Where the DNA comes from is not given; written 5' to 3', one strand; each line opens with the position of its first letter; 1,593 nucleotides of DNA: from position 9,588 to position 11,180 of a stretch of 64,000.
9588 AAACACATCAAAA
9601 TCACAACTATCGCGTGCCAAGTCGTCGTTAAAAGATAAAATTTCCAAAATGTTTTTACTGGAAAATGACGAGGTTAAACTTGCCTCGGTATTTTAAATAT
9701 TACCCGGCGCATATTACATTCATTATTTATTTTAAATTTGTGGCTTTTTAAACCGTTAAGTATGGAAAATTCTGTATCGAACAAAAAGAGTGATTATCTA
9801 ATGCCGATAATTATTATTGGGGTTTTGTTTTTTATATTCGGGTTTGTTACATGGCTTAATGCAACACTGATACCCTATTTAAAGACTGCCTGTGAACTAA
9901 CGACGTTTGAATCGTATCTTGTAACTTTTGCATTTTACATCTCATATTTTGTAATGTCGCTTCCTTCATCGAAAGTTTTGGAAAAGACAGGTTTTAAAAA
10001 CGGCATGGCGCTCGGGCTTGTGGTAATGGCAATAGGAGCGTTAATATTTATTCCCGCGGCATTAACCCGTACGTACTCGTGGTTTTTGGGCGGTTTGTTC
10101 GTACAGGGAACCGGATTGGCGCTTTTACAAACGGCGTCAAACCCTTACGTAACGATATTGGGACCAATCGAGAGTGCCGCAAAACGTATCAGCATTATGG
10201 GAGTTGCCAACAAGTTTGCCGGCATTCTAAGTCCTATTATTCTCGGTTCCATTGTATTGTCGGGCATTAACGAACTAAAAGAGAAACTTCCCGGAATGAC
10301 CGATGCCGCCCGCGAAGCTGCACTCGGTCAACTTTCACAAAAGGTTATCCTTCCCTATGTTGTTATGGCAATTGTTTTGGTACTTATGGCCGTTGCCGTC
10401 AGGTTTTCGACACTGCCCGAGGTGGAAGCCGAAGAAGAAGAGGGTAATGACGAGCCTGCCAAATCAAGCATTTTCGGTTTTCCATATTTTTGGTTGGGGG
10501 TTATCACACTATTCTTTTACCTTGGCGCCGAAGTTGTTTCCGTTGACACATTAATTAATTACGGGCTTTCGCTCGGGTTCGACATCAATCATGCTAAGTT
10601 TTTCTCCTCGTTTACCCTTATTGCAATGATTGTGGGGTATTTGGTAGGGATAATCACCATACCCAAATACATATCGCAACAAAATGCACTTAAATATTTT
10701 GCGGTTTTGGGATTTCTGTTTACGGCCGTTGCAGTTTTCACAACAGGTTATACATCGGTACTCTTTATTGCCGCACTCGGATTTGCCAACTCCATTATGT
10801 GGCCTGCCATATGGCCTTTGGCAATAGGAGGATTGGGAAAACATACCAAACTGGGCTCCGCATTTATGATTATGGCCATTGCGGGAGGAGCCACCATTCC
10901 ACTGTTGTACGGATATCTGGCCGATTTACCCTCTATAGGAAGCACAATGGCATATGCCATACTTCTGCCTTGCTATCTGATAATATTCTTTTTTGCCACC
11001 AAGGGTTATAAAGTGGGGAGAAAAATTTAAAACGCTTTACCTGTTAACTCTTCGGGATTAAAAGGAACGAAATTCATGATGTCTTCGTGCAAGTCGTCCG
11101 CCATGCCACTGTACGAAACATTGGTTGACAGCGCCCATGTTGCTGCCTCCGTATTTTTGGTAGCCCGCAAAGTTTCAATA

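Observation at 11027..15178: Tandem triplication of B12-binding radical SAM enzymes in one translationally coupled operon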

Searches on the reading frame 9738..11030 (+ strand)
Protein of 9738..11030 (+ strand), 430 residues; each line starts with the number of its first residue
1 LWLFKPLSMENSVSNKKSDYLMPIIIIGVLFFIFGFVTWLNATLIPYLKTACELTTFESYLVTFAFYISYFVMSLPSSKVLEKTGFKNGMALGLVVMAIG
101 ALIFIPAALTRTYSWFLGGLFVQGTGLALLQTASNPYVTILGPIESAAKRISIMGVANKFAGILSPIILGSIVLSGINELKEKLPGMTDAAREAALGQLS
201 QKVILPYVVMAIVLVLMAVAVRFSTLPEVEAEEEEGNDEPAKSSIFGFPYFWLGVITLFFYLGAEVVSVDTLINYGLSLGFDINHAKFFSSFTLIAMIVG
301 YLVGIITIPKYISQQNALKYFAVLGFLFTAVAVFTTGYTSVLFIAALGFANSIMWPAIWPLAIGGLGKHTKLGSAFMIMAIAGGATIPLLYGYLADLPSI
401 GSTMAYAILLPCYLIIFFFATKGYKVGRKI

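Call 3: search_protein_families(library=pfam, proteins=[window:9738-11030:+], max_evalue=0.001)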
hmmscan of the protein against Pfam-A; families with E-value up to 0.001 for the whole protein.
window:9738-11030:+ (430 aa): 1 family
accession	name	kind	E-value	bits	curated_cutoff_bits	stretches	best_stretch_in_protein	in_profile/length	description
PF07690.21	MFS_1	-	1e-22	81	33.4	1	29-383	3-339/347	Major Facilitator Superfamily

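Call 4: search_protein_families(library=ncbifam, proteins=[window:9738-11030:+], max_evalue=0.001)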
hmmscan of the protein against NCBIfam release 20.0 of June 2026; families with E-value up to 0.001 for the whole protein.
window:9738-11030:+ (430 aa): 5 families
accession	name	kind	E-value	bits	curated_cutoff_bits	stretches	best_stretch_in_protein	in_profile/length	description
NF046060.1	NagP_SO3503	equivalog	2.2e-117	392.6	625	2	20-336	4-313/423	N-acetylglucosamine MFS transporter NagP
TIGR01272.1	gluP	subfamily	2.9e-85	286.5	202.55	1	104-419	1-310/310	glucose/galactose MFS transporter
TIGR00885.1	fucP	equivalog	7.4e-65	219.7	280.4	1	20-420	1-408/410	L-fucose:H+ symporter permease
NF007524.0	PRK10133.1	equivalog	4.7e-54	183.9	427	1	14-421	18-430/438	L-fucose:H+ symporter permease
TIGR00893.1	2A0114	subfamily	0.00027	20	395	1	47-174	19-143/399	D-galactonate transporter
